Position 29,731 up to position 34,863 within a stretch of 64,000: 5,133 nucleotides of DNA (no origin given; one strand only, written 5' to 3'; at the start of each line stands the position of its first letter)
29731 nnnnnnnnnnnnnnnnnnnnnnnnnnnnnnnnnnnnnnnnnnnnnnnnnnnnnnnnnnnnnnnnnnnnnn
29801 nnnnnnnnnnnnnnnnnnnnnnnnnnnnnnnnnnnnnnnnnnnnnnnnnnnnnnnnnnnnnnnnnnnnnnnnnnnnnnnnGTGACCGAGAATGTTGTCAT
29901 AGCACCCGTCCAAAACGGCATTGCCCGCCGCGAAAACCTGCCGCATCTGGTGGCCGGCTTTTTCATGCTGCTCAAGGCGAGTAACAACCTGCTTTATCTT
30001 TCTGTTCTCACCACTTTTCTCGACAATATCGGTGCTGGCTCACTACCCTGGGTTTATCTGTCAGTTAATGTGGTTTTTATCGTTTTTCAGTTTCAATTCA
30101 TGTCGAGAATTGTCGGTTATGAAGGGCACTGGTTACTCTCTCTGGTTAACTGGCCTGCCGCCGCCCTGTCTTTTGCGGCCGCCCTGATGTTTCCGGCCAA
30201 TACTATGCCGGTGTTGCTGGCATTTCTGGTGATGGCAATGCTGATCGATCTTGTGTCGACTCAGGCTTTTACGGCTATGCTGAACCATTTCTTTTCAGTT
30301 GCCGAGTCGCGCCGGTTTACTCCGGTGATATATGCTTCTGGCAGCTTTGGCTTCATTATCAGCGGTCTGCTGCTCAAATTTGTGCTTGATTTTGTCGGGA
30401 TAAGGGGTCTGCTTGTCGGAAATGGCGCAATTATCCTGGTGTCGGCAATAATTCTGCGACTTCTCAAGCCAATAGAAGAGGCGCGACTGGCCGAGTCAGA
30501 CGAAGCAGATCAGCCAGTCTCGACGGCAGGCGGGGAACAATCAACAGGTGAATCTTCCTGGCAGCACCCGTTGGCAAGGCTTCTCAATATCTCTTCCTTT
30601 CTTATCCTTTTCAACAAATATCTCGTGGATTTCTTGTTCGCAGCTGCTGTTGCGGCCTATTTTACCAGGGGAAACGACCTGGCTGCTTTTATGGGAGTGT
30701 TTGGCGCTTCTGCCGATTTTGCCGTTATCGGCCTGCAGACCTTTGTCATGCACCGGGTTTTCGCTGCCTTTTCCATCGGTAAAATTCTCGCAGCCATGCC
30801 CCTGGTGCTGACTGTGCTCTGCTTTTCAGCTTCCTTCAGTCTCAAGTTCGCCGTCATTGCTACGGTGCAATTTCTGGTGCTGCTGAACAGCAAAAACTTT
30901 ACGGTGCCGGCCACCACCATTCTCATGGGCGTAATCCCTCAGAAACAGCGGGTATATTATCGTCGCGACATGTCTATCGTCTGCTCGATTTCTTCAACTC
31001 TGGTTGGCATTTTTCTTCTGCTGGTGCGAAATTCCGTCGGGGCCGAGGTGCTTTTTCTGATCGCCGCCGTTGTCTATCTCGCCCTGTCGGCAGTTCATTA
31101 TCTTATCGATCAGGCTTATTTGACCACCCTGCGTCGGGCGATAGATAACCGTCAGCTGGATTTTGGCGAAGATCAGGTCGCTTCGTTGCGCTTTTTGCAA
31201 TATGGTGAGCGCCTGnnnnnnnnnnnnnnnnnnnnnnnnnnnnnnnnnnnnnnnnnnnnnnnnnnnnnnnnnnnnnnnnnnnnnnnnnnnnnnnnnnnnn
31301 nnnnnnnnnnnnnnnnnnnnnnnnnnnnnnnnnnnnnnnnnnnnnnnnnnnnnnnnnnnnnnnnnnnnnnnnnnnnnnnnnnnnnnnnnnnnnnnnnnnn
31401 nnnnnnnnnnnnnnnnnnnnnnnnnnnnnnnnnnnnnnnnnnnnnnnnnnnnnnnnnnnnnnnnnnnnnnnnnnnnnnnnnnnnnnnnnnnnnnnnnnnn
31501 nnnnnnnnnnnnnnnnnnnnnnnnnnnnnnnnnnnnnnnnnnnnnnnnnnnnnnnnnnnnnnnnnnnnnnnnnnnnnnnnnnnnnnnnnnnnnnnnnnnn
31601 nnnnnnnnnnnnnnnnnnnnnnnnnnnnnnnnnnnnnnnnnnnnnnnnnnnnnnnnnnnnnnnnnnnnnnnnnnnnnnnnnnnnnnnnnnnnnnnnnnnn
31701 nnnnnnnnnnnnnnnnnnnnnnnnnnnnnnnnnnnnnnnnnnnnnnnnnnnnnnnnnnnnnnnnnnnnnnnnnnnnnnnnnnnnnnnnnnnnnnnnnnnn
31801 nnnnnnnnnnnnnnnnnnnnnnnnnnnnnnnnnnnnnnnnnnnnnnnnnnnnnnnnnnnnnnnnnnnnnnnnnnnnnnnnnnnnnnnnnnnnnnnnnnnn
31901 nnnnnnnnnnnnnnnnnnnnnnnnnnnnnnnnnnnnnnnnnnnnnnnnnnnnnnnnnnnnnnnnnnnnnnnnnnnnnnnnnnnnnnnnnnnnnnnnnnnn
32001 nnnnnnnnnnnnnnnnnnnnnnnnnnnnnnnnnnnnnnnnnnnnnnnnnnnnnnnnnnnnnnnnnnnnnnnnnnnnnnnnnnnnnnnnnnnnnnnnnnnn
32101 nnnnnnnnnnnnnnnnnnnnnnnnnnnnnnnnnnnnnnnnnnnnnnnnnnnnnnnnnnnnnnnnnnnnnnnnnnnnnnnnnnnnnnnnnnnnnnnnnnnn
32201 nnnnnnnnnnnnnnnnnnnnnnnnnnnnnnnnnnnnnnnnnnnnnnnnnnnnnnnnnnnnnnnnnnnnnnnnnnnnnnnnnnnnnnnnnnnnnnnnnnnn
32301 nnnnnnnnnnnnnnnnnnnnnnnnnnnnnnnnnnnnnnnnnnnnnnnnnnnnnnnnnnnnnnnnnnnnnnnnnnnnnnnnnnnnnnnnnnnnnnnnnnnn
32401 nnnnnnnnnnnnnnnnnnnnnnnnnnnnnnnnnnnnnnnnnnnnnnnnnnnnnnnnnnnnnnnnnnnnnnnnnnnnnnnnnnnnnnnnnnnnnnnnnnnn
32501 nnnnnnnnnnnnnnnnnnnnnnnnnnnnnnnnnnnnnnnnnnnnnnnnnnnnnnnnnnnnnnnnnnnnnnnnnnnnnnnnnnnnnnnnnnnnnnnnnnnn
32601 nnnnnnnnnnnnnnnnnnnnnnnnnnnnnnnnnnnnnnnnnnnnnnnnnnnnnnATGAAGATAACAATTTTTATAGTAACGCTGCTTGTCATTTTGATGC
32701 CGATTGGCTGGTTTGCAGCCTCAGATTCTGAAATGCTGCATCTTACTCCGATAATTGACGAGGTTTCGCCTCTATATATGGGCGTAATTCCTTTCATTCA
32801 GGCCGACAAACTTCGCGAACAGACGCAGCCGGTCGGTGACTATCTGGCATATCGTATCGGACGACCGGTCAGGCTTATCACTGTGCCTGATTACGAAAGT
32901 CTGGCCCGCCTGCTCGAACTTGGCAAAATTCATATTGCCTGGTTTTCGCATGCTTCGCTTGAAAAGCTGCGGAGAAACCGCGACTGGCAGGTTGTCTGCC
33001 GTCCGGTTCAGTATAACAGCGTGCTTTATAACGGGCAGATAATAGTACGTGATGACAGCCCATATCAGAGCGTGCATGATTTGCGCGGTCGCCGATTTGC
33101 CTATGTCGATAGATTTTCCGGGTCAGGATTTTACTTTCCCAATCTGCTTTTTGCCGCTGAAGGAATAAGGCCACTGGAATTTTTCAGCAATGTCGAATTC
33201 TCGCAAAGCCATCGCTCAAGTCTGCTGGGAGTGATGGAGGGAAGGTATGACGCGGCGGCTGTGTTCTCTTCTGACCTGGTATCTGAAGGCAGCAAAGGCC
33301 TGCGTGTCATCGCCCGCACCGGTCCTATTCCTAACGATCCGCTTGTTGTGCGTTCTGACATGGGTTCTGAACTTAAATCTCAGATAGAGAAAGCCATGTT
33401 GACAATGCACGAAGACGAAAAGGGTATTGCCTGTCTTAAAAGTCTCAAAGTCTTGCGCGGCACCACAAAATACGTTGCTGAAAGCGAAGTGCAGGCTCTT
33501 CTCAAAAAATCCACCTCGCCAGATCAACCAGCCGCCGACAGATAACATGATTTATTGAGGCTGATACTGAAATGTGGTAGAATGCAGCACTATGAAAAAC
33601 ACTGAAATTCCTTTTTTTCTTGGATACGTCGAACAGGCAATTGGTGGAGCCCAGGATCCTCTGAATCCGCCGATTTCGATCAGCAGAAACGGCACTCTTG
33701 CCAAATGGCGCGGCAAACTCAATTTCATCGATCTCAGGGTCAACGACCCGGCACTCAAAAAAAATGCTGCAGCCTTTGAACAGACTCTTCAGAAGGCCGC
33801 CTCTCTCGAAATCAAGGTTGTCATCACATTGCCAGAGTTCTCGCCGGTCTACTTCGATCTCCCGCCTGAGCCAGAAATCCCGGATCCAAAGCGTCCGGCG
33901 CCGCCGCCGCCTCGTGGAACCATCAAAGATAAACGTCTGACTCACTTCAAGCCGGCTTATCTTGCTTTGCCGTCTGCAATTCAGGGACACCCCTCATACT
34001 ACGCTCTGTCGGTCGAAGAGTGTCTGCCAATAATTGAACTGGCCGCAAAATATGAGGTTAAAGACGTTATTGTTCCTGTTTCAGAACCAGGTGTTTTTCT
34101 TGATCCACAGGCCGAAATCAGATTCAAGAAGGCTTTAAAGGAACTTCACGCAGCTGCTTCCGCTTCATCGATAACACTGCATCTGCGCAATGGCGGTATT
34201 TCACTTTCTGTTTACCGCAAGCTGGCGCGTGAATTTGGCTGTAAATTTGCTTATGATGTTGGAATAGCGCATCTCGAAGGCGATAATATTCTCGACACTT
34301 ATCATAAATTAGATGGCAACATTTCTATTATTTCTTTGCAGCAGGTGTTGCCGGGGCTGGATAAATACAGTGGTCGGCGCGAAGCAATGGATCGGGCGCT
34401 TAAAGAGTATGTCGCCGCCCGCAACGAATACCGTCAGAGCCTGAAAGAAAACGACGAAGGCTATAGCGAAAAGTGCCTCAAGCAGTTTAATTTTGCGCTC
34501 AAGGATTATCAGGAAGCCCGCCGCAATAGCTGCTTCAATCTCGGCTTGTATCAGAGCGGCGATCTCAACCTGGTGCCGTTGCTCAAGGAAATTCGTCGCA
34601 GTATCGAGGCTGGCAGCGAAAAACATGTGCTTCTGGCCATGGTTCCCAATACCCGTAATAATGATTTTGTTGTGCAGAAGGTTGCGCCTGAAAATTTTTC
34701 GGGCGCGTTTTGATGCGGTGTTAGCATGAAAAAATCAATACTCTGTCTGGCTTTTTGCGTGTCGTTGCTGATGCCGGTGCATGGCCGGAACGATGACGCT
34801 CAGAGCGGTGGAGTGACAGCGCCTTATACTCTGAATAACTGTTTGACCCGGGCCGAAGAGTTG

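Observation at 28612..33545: Three-gene module: Cache/HAMP-only sensor, 12-TM permease fused to HEAT repeats, and orphan PhnD-like binding protein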

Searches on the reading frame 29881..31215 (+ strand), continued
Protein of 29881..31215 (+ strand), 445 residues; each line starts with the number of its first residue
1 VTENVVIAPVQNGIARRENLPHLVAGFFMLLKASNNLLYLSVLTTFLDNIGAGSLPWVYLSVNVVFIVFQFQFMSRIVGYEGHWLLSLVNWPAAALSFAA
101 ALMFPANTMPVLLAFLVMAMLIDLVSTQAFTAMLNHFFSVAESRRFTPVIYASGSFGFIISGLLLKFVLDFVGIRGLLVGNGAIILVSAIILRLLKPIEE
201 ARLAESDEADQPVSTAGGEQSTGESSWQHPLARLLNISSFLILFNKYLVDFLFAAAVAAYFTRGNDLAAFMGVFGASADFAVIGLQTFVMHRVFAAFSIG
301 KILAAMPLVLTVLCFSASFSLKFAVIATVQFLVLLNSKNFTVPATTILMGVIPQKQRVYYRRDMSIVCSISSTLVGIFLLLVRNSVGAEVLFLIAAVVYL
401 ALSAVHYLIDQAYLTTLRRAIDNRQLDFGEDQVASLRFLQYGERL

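Call 76: find_encoding_contigs(protein=P0113, flank=6000, max_places=3)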
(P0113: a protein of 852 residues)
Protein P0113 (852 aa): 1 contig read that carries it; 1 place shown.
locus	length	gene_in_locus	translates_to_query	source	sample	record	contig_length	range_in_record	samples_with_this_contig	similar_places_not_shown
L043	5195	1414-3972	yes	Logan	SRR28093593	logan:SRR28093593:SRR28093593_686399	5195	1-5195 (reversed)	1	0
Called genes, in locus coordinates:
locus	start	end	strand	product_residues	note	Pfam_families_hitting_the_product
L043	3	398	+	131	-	?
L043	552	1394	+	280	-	PF02749:QRPTase_N, PF01729:QRPTase_C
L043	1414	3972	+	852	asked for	PF07690:MFS_1 (weak), PF13646:HEAT_2 (faint)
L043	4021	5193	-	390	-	?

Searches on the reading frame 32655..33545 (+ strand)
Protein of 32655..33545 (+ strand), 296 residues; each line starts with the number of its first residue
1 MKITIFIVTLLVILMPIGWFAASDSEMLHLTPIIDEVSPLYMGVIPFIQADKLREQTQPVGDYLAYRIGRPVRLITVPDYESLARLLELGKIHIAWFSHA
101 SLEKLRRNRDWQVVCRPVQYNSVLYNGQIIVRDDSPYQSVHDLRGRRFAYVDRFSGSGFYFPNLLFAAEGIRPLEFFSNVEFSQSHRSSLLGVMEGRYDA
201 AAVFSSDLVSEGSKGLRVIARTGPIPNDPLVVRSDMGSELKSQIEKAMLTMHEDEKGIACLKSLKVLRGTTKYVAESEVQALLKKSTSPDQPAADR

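Call 3: search_protein_families(library=pfam, proteins=[window:32655-33545:+], max_evalue=0.01)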
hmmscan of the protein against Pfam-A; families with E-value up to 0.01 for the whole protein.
window:32655-33545:+ (296 aa): 2 families
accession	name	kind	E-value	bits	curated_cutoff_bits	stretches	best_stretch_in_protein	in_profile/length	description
PF12974.12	Phosphonate-bd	-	3.4e-58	197.3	27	1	42-265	1-230/242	ABC transporter, phosphonate, periplasmic substrate-binding protein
PF09084.16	NMT1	-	0.00018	21.9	20.5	1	72-210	23-155/216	NMT1/THI5 like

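Call 4: search_protein_families(library=ncbifam, proteins=[window:32655-33545:+], max_evalue=0.01)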
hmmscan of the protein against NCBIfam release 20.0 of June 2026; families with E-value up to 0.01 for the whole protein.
window:32655-33545:+ (296 aa): 4 families
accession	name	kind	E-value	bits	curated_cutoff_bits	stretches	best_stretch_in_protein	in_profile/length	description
TIGR01098.1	3A0109s03R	subfamily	6.6e-49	166.7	112.05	1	6-251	7-253/253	phosphate/phosphite/phosphonate ABC transporter substrate-binding protein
TIGR03431.1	PhnD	equivalog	6.6e-41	140.6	261.1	1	32-258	26-256/288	phosphonate ABC transporter substrate-binding protein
TIGR04553.1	ABC_peri_selen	hypoth_equivalog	4.4e-18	65.6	250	1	42-259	4-234/266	putative selenate ABC transporter substrate-binding protein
TIGR02122.1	TRAP_TAXI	subfamily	2.1e-06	26.8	84.35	1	126-191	122-186/320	TAXI family TRAP transporter solute-binding subunit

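Call 13: find_encoding_contigs(protein=window:32655-33545:+, flank=10000, max_places=6)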
Protein window:32655-33545:+ (296 aa): no gene with exactly this product is on record in the collection.

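Call 19: search_solved_structures(query=window:32655-33545:+, max_evalue=0.001, show_alignments=2)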
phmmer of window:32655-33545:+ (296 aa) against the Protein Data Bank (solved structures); distinct sequences matched with E-value up to 0.001: 17.
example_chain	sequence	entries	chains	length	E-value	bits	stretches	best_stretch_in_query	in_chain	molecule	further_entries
5o2j_A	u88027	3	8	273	9.2e-16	61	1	40-251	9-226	Probable phosphite transport system-binding protein PtxB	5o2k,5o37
5lv1_A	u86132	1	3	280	7.3e-15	58.1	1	39-254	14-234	PtxB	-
6x6b_A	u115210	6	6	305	2.4e-14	56.4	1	54-266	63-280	ArrX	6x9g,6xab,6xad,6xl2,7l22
6x8w_A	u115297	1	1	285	1.9e-13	53.4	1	54-266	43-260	ArrX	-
5jvb_A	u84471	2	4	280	9.6e-13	51.1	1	41-253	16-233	Phosphonate ABC transporter, periplasmic phosphonate-binding protein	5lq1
6esk_A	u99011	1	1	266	1.4e-12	50.6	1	43-277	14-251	Putative periplasmic phosphite-binding-like protein (Pbl) PtxB-like protein designated Aio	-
3p7i_A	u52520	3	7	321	1.4e-12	50.6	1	39-250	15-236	PhnD, subunit of alkylphosphonate ABC transporter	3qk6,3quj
6esv_A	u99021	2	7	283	1.5e-12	50.5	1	43-277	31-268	Putative periplasmic phosphite-binding-like protein (Pbl) PtxB-like protein designated Aio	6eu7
8ed5_A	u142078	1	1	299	2.4e-12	49.8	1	55-277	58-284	Putative periplasmic phosphite-binding-like protein (Pbl) PtxB-like protein designated Aio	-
3s4u_A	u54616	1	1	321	1.6e-11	47.1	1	39-250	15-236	PhnD, subunit of alkylphosphonate ABC transporter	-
3n5l_A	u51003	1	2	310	5.4e-11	45.4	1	42-246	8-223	Binding protein component of ABC phosphonate transporter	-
7s6g_A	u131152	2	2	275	7.4e-10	41.7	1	40-206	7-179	Phosphonate ABC type transporter/ substrate binding component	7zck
5me4_A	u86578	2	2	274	1.4e-08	37.5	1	55-257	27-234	Probable phosphite transport system-binding protein HtxB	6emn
9lf9_A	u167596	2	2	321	2.5e-08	36.6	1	53-208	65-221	Phosphonate ABC transporter, periplasmic phosphonate-binding protein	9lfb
6ghq_A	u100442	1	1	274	7e-08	35.2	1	55-257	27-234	Probable phosphite transport system-binding protein HtxB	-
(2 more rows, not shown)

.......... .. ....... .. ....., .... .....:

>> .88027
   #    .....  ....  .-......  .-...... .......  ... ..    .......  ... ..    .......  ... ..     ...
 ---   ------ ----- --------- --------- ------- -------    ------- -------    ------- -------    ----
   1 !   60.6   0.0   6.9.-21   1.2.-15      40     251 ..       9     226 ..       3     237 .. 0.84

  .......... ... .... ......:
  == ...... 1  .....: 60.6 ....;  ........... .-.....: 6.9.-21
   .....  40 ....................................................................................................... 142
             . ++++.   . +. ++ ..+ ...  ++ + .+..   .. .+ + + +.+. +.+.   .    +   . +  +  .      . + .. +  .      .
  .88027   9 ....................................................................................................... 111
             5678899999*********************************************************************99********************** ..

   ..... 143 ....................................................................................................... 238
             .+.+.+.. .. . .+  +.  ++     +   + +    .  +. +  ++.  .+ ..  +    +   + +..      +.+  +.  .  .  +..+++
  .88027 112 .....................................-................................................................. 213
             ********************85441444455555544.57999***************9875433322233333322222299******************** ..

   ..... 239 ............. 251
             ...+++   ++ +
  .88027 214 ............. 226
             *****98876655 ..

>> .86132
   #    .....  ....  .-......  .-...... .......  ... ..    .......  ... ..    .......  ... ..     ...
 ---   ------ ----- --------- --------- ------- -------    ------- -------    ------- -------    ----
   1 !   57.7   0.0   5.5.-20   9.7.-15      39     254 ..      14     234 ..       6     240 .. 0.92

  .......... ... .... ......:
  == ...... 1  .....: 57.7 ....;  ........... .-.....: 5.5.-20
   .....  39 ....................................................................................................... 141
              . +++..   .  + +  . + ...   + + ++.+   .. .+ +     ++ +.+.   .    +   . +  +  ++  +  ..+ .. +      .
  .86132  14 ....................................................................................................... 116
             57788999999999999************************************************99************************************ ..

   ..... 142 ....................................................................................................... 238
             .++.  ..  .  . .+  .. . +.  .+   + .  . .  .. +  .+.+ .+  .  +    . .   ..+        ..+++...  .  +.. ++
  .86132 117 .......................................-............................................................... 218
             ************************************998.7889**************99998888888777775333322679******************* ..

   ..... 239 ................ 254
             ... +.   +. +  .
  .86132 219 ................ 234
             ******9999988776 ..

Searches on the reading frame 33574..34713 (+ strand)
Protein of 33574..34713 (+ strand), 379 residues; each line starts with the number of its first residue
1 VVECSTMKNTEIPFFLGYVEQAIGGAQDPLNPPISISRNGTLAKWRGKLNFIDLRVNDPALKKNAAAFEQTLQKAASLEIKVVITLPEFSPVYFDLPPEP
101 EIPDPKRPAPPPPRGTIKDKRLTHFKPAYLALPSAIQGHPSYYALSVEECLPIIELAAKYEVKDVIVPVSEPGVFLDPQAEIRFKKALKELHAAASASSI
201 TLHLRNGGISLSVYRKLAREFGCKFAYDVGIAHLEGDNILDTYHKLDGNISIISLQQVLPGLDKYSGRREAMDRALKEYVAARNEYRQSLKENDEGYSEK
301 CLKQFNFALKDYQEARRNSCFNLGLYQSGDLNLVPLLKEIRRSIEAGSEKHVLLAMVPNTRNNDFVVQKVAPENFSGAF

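Call 3: search_protein_families(library=pfam, proteins=[window:33574-34713:+], max_evalue=0.01)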
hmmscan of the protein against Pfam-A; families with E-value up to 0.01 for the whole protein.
window:33574-34713:+ (379 aa): 0 families

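Call 4: search_protein_families(library=ncbifam, proteins=[window:33574-34713:+], max_evalue=0.01)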
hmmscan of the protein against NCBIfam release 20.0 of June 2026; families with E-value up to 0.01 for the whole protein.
window:33574-34713:+ (379 aa): 0 families

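Call 70: search_protein_families(library=pfam, proteins=[window:33592-34713:+], max_evalue=10)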
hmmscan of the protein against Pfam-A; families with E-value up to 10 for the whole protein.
window:33592-34713:+ (373 aa): 2 families
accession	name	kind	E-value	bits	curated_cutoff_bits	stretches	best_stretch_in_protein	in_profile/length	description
PF09957.15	VapB_antitoxin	-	0.043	14.2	23.4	1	259-278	21-40/47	Bacterial antitoxin of type II TA system, VapB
PF05385.17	Adeno_E4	-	0.27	12.3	27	0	142-181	16-54/108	Mastadenovirus early E4 13 kDa protein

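Call 71: search_solved_structures(query=window:33592-34713:+, max_evalue=10)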
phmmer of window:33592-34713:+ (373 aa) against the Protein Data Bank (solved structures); distinct sequences matched with E-value up to 10: 3.
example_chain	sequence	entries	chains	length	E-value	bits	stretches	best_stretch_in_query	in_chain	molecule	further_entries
5ovn_B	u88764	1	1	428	0.89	11.9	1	21-96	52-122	POL protein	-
5ovn_A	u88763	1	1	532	1.2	11.4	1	21-96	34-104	POL protein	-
2ash_A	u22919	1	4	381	1.7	11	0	327-346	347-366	Queuine tRNA-ribosyltransferase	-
